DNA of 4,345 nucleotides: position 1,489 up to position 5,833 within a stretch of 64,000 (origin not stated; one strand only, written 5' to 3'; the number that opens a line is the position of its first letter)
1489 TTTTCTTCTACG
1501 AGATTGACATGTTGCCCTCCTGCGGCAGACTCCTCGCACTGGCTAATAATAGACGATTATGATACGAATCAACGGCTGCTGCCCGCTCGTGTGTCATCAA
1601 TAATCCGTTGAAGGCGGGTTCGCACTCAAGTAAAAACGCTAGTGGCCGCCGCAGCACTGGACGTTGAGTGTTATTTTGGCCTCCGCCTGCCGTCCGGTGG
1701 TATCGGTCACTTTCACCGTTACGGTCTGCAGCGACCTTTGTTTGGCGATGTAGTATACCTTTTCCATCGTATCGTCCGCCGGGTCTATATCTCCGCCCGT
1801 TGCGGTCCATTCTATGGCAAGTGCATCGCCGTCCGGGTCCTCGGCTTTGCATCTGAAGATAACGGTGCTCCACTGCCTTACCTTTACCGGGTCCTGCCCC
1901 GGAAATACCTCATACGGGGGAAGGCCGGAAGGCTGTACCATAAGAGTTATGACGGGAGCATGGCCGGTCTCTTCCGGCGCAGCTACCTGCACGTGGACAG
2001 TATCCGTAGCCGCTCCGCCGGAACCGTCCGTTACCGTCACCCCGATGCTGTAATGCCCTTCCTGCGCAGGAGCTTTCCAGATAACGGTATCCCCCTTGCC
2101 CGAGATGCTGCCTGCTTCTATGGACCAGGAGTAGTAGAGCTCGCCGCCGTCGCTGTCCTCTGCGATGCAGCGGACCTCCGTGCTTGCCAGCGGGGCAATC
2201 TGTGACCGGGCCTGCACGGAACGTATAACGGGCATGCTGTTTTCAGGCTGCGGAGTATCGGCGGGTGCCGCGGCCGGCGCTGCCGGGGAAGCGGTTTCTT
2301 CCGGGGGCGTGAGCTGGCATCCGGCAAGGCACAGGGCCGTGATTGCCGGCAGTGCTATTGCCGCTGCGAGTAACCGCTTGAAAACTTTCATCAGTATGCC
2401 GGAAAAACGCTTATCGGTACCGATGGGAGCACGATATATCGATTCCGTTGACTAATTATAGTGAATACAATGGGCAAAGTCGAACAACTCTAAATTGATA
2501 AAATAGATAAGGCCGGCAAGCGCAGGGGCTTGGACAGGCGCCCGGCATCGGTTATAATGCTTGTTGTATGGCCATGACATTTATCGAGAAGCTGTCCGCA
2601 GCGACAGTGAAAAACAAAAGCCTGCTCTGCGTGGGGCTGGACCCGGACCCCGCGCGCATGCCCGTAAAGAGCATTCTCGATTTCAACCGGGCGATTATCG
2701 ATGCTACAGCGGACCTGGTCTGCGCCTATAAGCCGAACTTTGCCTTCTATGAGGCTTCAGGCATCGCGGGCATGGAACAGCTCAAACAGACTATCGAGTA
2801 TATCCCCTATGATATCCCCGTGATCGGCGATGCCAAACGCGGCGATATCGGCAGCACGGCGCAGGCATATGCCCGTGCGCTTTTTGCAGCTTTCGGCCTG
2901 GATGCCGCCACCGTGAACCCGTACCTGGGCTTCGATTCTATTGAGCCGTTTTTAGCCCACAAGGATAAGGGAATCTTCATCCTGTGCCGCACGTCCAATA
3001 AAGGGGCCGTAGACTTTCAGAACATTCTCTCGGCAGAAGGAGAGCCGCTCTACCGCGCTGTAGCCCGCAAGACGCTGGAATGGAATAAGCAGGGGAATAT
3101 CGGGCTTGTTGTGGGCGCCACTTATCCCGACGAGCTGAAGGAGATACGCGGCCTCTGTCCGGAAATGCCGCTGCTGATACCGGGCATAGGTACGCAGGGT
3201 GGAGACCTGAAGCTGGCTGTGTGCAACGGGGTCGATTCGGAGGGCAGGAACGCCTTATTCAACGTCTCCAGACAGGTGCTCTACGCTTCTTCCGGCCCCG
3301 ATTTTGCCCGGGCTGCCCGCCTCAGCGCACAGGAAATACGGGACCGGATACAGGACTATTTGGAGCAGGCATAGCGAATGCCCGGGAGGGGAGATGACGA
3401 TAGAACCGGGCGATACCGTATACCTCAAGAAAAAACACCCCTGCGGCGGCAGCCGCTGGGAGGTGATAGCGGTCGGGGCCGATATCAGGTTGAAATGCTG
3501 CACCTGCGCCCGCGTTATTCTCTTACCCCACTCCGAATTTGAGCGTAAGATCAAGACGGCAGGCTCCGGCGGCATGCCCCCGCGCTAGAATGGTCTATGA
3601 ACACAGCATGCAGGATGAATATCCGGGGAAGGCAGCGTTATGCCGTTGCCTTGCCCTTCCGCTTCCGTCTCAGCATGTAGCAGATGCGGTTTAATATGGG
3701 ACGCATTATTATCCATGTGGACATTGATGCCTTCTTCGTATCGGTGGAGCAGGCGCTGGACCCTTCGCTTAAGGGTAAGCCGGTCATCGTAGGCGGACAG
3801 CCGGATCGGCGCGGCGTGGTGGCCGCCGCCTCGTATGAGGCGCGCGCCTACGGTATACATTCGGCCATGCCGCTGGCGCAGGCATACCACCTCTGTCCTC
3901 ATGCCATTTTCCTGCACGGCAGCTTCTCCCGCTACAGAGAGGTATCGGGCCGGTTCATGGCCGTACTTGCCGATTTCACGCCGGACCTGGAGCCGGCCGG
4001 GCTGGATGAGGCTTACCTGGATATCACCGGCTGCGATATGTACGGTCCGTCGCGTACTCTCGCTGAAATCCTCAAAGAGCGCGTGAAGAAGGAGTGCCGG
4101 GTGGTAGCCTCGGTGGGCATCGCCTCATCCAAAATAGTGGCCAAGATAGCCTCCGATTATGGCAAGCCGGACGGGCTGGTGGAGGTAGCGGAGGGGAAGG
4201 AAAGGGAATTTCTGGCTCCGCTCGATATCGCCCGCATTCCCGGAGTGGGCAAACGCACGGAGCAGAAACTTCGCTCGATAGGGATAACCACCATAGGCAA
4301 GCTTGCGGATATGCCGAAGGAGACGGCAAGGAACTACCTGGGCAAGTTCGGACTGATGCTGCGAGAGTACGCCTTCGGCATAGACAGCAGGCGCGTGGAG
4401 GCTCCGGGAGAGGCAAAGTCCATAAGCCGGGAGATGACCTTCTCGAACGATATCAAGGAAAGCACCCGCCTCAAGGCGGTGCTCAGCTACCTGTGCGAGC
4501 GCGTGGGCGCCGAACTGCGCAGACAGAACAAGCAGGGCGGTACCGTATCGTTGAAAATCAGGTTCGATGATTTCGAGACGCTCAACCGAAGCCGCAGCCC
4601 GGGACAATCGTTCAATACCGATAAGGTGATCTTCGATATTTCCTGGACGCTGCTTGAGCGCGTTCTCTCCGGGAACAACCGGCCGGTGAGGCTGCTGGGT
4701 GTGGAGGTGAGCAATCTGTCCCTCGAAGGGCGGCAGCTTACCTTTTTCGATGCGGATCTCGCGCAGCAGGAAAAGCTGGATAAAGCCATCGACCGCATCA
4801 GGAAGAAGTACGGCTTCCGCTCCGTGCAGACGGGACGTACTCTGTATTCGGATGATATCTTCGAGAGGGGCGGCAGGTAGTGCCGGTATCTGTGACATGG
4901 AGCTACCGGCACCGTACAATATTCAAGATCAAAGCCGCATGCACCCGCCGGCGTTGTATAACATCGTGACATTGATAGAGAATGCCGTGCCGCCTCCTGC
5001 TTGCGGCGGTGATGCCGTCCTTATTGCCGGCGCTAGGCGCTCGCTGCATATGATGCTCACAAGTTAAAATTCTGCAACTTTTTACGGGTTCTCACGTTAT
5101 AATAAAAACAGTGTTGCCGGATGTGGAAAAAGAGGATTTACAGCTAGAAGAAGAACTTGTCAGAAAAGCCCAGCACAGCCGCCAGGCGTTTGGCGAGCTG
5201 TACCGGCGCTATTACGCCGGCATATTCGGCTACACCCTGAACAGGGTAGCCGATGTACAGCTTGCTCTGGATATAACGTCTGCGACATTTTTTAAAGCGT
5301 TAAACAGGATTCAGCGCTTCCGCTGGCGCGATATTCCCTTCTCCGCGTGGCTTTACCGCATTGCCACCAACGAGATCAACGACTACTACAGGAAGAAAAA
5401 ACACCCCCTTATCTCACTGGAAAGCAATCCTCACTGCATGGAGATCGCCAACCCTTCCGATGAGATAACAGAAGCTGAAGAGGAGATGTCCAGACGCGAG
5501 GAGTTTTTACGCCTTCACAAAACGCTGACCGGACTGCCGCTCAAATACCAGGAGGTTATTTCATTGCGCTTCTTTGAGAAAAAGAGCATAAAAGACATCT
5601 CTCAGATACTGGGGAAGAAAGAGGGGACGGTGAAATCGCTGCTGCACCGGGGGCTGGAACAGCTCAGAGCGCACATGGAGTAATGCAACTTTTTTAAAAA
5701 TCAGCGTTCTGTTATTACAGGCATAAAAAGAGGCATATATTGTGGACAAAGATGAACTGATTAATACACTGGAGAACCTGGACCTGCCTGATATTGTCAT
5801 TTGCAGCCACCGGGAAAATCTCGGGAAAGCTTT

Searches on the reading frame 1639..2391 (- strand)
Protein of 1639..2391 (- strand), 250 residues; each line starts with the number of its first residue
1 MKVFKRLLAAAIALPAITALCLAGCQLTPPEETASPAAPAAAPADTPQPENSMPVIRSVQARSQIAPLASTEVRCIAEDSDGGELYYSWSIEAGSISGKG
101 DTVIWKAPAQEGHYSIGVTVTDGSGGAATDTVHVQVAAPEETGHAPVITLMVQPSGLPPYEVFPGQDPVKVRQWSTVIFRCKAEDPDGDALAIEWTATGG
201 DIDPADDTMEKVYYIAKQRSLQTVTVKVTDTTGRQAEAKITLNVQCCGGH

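Call 23: search_protein_families(library=pfam, proteins=[window:1639-2391:-], max_evalue=0.001)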
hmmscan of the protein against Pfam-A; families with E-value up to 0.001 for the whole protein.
window:1639-2391:- (250 aa): 7 families
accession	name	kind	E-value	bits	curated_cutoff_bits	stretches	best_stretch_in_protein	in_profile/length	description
PF17963.7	Big_9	-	1.5e-12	48.6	23.6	1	53-134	3-88/89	Bacterial Ig domain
PF00801.26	PKD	-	2.7e-11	43.7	23.5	1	71-135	15-79/80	PKD domain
PF22352.2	K319L-like_PKD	-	9.3e-11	42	27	1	69-136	12-84/84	K319L-like, PKD domain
PF18911.6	PKD_4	-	1.5e-10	41.4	27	1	51-136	1-85/85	PKD domain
PF05345.18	He_PIG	-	2.8e-05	24.9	24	0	95-136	53-95/96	Putative Ig domain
PF17892.7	Cadherin_5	-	0.00016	21.9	26.5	0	78-136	34-97/98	Cadherin-like domain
PF21027.3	Sde0182_C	-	0.00043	21.2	27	0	183-245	9-66/83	Cellulose-binding protein Sde0182, C-terminal domain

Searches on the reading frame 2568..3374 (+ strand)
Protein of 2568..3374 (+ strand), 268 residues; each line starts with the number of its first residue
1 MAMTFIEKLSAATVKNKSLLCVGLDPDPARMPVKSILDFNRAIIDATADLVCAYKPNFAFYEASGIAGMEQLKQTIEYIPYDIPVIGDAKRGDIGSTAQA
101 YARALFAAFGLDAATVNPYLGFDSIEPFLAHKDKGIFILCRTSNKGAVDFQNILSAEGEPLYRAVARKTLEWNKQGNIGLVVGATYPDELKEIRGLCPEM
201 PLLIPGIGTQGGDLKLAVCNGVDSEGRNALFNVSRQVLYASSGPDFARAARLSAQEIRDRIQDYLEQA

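Call 23: search_protein_families(library=pfam, proteins=[window:2568-3374:+], max_evalue=0.001)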
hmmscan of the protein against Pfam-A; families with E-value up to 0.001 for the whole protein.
window:2568-3374:+ (268 aa): 1 family
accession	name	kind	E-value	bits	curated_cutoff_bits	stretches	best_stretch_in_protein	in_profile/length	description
PF00215.30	OMPdecase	-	4.8e-31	108.8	27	1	19-241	2-212/221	Orotidine 5'-phosphate decarboxylase / HUMPS family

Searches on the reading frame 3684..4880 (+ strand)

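Call 23: search_protein_families(library=pfam, proteins=[window:3684-4880:+], max_evalue=0.001)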
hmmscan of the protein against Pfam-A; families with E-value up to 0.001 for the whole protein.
window:3684-4880:+ (398 aa): 4 families
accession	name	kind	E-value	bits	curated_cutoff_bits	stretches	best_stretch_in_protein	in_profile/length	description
PF00817.25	IMS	-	2.7e-48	164.1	23.2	1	12-158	1-148/148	impB/mucB/samB family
PF11799.13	IMS_C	-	1.3e-26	93.6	20.7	1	245-353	2-108/109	impB/mucB/samB family C-terminal domain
PF11798.14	IMS_HHH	-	2e-08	34.4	24.4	1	173-201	4-32/32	IMS family HHH motif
PF21999.2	IMS_HHH_1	-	1.2e-06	29.3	27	1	184-234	2-53/53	DNA polymerase-iota, thumb domain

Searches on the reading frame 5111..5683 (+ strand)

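Call 23: search_protein_families(library=pfam, proteins=[window:5111-5683:+], max_evalue=0.001)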
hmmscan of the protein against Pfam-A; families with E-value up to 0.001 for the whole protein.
window:5111-5683:+ (190 aa): 3 families
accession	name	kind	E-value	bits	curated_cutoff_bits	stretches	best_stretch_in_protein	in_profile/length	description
PF08281.18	Sigma70_r4_2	-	9.8e-15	54.4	25.7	1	133-185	2-54/54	Sigma-70, region 4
PF04542.20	Sigma70_r2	-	2.3e-14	53.4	24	1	30-97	1-69/71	Sigma-70 region 2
PF04545.22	Sigma70_r4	-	3.4e-12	46.1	24.1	1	140-187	3-50/50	Sigma-70, region 4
